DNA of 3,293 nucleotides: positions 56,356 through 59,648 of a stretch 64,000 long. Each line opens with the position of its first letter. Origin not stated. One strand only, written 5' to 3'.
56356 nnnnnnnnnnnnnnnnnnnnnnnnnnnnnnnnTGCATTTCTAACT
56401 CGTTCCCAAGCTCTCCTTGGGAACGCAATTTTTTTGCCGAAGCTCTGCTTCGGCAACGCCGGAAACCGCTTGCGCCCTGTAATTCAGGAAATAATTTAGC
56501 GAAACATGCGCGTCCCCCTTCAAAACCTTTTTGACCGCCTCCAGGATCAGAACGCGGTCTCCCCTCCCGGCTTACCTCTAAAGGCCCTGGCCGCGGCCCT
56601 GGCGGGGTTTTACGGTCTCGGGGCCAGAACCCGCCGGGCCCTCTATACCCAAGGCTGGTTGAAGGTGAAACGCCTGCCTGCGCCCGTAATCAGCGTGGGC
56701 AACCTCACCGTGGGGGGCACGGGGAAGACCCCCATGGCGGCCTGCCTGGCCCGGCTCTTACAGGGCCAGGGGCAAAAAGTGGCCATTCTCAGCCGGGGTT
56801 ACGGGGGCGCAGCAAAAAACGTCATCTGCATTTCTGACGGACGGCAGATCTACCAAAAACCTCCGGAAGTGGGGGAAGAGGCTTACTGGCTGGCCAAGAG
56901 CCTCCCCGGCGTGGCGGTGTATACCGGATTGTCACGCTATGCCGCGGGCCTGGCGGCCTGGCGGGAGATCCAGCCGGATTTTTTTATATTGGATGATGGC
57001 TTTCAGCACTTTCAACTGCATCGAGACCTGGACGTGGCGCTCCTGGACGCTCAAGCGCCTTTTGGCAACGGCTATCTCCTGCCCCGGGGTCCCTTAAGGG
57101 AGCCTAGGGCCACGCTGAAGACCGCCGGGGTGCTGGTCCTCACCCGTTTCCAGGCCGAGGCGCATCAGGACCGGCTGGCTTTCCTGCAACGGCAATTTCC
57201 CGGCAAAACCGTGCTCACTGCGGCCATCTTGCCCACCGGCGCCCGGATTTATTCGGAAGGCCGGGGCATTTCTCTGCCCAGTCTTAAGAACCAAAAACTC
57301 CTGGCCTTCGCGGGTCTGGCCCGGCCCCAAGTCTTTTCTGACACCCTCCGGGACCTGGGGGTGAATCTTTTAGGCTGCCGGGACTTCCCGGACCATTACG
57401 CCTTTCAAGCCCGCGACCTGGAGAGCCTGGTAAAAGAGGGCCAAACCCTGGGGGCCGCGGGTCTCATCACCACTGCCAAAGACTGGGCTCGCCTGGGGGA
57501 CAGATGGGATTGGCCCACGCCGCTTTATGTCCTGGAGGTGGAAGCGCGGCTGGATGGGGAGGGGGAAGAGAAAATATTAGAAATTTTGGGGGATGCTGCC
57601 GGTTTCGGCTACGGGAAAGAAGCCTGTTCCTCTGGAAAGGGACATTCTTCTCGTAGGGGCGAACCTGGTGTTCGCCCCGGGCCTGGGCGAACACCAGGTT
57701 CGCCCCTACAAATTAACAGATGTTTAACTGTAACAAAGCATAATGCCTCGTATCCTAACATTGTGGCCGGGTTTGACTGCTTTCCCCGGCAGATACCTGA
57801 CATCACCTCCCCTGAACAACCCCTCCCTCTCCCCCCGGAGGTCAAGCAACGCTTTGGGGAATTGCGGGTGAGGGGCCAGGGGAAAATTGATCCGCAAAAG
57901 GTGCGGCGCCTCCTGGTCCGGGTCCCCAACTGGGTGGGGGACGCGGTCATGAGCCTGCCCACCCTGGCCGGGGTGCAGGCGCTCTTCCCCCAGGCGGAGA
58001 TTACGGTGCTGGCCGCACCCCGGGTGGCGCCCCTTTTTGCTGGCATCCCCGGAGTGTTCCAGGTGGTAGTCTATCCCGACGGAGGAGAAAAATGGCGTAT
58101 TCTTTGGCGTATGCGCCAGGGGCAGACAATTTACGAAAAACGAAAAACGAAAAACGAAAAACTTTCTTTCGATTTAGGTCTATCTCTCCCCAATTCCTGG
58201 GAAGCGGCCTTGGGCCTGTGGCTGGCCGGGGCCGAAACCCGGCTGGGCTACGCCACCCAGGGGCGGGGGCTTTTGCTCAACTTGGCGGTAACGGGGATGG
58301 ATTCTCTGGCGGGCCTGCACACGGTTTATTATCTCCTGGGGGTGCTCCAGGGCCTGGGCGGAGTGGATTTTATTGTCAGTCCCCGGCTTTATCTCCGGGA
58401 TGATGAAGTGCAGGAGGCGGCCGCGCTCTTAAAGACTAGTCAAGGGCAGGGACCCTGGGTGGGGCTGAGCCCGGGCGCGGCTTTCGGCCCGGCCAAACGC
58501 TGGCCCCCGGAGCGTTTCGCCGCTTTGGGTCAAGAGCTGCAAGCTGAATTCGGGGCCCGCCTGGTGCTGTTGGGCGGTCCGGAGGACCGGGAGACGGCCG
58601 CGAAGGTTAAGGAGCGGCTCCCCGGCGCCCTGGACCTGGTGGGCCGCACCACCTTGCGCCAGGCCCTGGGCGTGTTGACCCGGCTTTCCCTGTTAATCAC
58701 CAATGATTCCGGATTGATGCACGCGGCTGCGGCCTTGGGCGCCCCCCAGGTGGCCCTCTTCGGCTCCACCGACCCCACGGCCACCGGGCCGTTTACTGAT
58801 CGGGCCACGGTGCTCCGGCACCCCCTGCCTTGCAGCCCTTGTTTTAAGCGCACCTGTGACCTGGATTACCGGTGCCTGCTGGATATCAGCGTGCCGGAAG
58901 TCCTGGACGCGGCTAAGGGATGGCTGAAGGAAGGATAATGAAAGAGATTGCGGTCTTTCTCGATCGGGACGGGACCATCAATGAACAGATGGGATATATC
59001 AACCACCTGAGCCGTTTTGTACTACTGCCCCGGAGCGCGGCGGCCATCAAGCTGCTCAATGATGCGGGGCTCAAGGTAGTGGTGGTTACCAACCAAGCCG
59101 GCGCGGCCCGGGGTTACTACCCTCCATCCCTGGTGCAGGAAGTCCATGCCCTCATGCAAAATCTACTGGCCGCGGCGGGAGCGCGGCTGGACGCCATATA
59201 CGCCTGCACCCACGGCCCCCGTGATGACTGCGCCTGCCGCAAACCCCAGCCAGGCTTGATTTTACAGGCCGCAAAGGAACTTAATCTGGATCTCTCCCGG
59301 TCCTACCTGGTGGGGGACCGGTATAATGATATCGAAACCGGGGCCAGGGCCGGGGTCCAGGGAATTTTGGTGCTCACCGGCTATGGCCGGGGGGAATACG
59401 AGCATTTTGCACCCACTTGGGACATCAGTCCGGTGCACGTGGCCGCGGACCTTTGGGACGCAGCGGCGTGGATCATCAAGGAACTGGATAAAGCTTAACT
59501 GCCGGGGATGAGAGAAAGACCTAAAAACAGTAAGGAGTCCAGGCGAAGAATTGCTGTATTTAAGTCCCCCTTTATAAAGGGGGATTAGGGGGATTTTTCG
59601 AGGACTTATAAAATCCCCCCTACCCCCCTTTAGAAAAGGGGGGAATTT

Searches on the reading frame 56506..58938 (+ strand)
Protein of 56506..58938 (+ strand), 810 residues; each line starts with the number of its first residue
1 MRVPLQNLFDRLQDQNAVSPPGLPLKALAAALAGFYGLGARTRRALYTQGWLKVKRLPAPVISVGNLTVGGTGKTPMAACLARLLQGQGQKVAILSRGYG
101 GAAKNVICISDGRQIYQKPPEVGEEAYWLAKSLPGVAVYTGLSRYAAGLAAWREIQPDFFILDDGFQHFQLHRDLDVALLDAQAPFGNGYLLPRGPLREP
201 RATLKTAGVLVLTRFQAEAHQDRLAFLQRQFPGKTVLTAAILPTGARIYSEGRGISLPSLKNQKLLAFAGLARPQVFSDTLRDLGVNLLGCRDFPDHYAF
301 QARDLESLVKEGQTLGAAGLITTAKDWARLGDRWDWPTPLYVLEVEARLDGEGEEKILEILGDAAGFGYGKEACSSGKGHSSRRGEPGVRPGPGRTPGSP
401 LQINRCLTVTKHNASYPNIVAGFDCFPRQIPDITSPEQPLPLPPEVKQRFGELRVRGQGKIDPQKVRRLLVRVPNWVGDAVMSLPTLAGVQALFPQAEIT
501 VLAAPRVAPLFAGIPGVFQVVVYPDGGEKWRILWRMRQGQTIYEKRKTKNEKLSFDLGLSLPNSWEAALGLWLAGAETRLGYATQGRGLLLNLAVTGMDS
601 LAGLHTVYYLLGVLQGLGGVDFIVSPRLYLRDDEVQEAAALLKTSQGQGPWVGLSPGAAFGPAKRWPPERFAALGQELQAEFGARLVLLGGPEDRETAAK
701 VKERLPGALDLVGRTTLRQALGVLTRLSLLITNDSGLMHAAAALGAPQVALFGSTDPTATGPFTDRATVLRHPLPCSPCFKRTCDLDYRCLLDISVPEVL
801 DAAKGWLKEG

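Call 11: search_protein_families(library=pfam, proteins=[window:56506-58938:+])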
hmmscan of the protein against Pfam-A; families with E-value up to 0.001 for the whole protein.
window:56506-58938:+ (810 aa): 2 families
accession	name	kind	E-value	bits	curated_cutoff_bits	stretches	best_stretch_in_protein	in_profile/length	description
PF02606.20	LpxK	-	7.6e-86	288.6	27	1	27-359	3-325/328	Tetraacyldisaccharide-1-P 4'-kinase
PF01075.23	Glyco_transf_9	-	2e-43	148.9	22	1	554-786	12-243/247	Glycosyltransferase family 9 (heptosyltransferase)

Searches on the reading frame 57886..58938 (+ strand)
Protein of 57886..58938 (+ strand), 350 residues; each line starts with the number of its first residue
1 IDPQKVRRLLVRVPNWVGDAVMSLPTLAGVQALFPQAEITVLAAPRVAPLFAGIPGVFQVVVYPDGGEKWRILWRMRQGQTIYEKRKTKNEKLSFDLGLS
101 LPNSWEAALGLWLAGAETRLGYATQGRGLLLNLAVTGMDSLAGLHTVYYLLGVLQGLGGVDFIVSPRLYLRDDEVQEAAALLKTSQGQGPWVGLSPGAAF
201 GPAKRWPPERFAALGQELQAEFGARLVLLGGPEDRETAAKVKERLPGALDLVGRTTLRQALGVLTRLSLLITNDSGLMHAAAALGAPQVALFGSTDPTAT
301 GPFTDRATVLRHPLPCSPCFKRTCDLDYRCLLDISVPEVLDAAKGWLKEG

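Call 16: find_homologous_proteins(query=window:57886-58938:+)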
Query window:57886-58938:+ (350 aa): 5971 proteins with E <= 0.001 among 8000 candidates; the best 120 are listed.
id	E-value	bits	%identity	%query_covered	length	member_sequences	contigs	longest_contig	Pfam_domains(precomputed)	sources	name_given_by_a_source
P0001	3.5e-164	564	74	99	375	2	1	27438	PF01075.24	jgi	-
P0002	1.9e-155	535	70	99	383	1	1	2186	PF01075.24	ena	-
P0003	3.7e-154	531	71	94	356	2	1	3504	PF01075.24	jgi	jgi:heptosyltransferase-2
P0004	6.4e-150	517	71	94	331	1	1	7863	PF01075.24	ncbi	-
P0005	1.9e-139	483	61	98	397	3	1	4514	PF01075.24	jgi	jgi:heptosyltransferase-2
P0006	3.0e-134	466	65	100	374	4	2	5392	PF01075.24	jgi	jgi:heptosyltransferase-2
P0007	1.8e-133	463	64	100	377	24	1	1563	PF01075.24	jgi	jgi:heptosyltransferase-2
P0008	2.2e-133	463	65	100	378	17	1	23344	PF01075.24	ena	-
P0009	4.1e-133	462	64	100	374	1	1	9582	PF01075.24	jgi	jgi:heptosyltransferase-2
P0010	5.1e-133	462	64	100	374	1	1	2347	PF01075.24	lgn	-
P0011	1.5e-132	460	64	100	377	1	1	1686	PF01075.24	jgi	-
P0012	1.6e-132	460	64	100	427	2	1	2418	PF01075.24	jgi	jgi:heptosyltransferase-2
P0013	2.0e-132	460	65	100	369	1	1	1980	PF01075.24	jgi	jgi:heptosyltransferase-2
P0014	9.5e-132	458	64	100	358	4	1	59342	PF01075.24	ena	-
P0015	1.1e-131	457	64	100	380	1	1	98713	PF01075.24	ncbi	ncbi:MAG: lipopolysaccharide heptosyltransferase II [Desulfobaccales bacterium]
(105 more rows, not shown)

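Call 18: find_encoding_contigs(protein=P0001, flank=10000, max_places=4)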
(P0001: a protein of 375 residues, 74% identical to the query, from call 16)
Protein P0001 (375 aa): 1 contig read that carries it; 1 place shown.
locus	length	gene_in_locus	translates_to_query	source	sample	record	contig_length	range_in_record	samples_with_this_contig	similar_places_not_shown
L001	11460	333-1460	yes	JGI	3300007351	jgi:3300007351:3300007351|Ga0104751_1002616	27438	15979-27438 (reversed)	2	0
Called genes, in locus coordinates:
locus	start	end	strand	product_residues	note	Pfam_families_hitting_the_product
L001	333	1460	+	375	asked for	PF01075:Glyco_transf_9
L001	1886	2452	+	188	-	PF00702:Hydrolase (weak), PF13419:HAD_2 (faint), PF13242:Hydrolase_like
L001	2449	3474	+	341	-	PF01075:Glyco_transf_9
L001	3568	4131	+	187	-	PF03412:Peptidase_C39, PF12385:Peptidase_C70, PF13529:Peptidase_C39_2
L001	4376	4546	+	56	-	PF03966:Trm112p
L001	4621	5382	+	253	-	PF00535:Glycos_transf_2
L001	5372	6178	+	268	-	PF25084:LbH_EIF2B (faint), PF25087:GMPPB_C (faint), PF00132:Hexapep (weak), PF13720:Acetyltransf_11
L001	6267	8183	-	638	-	-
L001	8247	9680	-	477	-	PF02310:B12-binding, PF04055:Radical_SAM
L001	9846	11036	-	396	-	PF13472:Lipase_GDSL_2 (weak)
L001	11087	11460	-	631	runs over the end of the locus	PF13522:GATase_6, PF13537:GATase_7, PF00733:Asn_synthase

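Call 19: find_encoding_contigs(protein=P0004, flank=10000, max_places=4)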
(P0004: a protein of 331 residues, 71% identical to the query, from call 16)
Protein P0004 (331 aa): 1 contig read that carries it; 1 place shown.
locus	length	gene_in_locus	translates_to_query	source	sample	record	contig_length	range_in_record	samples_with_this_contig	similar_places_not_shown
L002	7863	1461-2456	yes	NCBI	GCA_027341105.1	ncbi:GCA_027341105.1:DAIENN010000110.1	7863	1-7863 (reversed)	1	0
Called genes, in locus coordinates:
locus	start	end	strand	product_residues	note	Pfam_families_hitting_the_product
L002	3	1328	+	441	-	?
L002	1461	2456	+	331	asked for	PF01075:Glyco_transf_9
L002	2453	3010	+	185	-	PF08645:PNK3P (weak), PF00702:Hydrolase, PF13419:HAD_2 (faint), PF13242:Hydrolase_like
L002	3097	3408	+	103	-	-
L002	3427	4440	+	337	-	PF01075:Glyco_transf_9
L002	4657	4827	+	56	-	PF03966:Trm112p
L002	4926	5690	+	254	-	PF00535:Glycos_transf_2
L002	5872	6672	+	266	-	PF25084:LbH_EIF2B (faint), PF25087:GMPPB_C (faint), PF00132:Hexapep (weak), PF13720:Acetyltransf_11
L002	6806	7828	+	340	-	PF01075:Glyco_transf_9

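Call 20: find_encoding_contigs(protein=P0003, flank=10000, max_places=4)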
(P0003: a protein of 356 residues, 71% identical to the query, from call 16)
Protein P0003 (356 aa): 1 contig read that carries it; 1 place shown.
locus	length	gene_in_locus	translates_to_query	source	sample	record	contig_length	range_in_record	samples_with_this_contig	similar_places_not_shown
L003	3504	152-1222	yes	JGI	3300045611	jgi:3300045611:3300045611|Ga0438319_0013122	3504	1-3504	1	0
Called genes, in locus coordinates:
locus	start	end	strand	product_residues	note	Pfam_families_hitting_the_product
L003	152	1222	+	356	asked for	PF01075:Glyco_transf_9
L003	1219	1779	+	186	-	PF00702:Hydrolase, PF13419:HAD_2 (weak), PF13242:Hydrolase_like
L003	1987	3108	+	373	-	PF01075:Glyco_transf_9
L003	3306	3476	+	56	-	PF03966:Trm112p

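Call 25: find_related_loci(query=window:57886-58938:+, collection=genome_contigs, flank=10000)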
Query window:57886-58938:+ (350 aa) in genome_contigs; peptide patterns used: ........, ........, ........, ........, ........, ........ (x = any residue, [..] = any of these).
600 stretches matched a pattern (row limit reached: there are more); 519 encode a relative of the query (tblastn E <= 1e-3); the best 80 are kept; 80 distinct loci.
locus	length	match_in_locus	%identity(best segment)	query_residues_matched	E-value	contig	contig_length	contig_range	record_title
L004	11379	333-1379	74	2-347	4e-154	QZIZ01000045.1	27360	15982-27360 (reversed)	MAG: Deltaproteobacteria bacterium isolate SURF_52 Ga0104751_1002616, whole genome shotgun sequence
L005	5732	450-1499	71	2-350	2e-151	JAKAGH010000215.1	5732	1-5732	MAG: Deltaproteobacteria bacterium isolate WY2.bin14 NODE_26718_length_5732_cov_1.474398, whole genome shotgun sequence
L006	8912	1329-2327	64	5-350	9e-133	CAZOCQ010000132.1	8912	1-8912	MAG TPA_asm: uncultured Desulfobacca sp. isolate binchicken_co107_299 genome assembly, contig: NODE_17219_length_8912_co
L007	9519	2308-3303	65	6-350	2e-132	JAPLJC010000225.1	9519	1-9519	MAG: Deltaproteobacteria bacterium isolate LacPavin_0920_WC90_MAG_58_11 LacPavin_0920_WC90_scaffold_519823, whole genome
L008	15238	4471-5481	63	2-350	9e-131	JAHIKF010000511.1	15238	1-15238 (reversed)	MAG: Proteobacteria bacterium isolate KR13_N1.mb.39 KR13_N1.mb.39_k141_251222, whole genome shotgun sequence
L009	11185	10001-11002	64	3-349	3e-130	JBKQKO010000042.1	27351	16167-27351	MAG: Desulfobaccales bacterium isolate CRr1A1B1C__bin_77 CRr1A1B1C_000000123395, whole genome shotgun sequence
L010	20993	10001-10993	64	6-349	5e-130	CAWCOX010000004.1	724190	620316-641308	MAG: uncultured delta proteobacterium isolate MFD09286.bin.4.273 genome assembly, contig: contig_23510, whole genome sho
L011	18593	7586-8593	62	2-349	1e-125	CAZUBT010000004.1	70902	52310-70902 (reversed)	MAG TPA_asm: uncultured Desulfobacterales bacterium isolate SRP302447_co1_423 genome assembly, contig: NODE_1215_length_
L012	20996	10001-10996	64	3-349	1e-124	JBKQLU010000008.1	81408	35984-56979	MAG: Desulfobaccales bacterium isolate CRr3G3H3I__bin_20 CRr3G3H3I_000000036017, whole genome shotgun sequence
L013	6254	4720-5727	60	2-349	9e-125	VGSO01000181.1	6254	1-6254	MAG: Deltaproteobacteria bacterium isolate K_DeepCast_250m_m1_077 K_DeepCast_250m_m1_077_Ga0194125_10028093, whole genom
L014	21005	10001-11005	57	3-349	3e-120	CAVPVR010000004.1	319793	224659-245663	MAG: uncultured delta proteobacterium isolate MFD09964.bin.1.66 genome assembly, contig: contig_14692, whole genome shot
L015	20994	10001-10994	68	6-349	8e-114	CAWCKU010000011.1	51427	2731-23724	MAG: uncultured delta proteobacterium isolate MFD01872.bin.2.172 genome assembly, contig: contig_198584, whole genome sh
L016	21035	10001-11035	43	1-349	1e-81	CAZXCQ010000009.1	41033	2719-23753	MAG TPA_asm: uncultured Desulfobacteraceae bacterium isolate SRP323688_co1_244 genome assembly, contig: NODE_1766_length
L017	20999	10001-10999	40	6-343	5e-80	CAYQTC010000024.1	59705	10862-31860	MAG TPA_asm: uncultured Geobacter sp. isolate SRP302447_co3_813 genome assembly, contig: NODE_1393_length_59705_cov_33.7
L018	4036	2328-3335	42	6-347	7e-80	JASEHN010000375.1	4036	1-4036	MAG: Thermodesulfobacteriota bacterium isolate Yes70-24 NODE_10523_length_4036_cov_5.108515, whole genome shotgun sequen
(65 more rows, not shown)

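Call 54: search_solved_structures(query=window:57886-58938:+, show_alignments=2, max_evalue=1e-10)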
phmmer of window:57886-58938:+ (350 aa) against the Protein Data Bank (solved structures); distinct sequences matched with E-value up to 1e-10: 2.
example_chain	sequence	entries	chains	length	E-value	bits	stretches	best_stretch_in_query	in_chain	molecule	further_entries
1psw_A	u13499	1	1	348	7.7e-38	133.8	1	8-342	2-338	ADP-HEPTOSE LPS HEPTOSYLTRANSFERASE II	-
3tov_A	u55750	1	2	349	2.8e-18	69.4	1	7-346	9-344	Glycosyl transferase family 9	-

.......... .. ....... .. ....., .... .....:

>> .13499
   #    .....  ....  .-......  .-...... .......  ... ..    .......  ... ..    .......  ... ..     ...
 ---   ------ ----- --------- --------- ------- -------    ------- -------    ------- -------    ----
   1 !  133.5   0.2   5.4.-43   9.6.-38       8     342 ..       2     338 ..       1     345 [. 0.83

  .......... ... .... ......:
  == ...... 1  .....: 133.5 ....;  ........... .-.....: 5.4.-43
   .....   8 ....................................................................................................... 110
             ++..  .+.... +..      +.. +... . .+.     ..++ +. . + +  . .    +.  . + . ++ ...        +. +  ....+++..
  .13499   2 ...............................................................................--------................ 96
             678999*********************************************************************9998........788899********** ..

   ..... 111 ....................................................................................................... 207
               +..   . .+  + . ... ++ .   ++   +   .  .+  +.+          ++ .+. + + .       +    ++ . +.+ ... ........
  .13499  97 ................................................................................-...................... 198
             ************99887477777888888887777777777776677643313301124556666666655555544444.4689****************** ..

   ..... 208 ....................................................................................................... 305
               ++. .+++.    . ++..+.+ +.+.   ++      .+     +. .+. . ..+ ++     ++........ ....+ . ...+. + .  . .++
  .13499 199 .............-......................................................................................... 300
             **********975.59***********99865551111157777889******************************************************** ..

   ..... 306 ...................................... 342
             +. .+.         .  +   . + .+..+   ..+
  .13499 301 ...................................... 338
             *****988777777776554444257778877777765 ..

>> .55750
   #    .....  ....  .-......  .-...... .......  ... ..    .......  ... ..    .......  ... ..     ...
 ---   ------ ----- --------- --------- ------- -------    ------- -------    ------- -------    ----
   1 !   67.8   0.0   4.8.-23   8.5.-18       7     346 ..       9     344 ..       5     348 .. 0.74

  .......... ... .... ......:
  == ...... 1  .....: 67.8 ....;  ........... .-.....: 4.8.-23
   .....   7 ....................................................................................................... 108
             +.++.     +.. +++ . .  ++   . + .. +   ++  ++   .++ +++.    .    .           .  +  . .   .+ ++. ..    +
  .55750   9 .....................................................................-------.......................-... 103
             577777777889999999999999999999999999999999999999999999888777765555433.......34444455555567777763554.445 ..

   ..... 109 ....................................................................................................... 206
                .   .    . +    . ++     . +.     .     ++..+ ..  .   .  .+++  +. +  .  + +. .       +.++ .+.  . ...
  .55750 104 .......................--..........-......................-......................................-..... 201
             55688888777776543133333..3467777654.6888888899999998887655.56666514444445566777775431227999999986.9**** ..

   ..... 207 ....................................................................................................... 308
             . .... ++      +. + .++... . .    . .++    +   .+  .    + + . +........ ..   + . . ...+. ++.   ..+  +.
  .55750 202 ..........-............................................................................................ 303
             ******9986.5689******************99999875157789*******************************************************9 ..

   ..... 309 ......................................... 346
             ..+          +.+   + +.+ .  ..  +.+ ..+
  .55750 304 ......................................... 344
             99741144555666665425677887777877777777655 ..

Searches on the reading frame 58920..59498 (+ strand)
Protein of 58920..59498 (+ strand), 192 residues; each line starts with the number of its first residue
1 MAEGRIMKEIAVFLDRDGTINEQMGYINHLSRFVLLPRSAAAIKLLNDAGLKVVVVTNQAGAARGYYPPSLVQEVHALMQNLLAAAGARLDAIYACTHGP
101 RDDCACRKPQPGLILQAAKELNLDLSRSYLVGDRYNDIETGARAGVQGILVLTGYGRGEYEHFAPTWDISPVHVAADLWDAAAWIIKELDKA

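Call 11: search_protein_families(library=pfam, proteins=[window:58920-59498:+])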
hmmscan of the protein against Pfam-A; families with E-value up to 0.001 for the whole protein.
window:58920-59498:+ (192 aa): 5 families
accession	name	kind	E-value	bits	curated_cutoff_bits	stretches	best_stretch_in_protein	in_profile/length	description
PF13242.12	Hydrolase_like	-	2e-17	63.3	22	1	106-181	2-75/75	HAD-hyrolase-like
PF00702.32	Hydrolase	-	1.6e-11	45.4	26.4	1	23-145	87-191/191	haloacid dehalogenase-like hydrolase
PF13419.12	HAD_2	-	1.2e-08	35.7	23.8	1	102-151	129-178/178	Haloacid dehalogenase-like hydrolase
PF08645.17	PNK3P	-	4.1e-06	27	22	1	39-136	34-128/161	Polynucleotide kinase 3 phosphatase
PF12710.13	HAD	-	0.00065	20.6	27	0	29-139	72-186/189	haloacid dehalogenase-like hydrolase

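Call 12: find_encoding_contigs(protein=window:58920-59498:+, flank=10000, max_places=10)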
Protein window:58920-59498:+ (192 aa): no gene with exactly this product is on record in the collection.
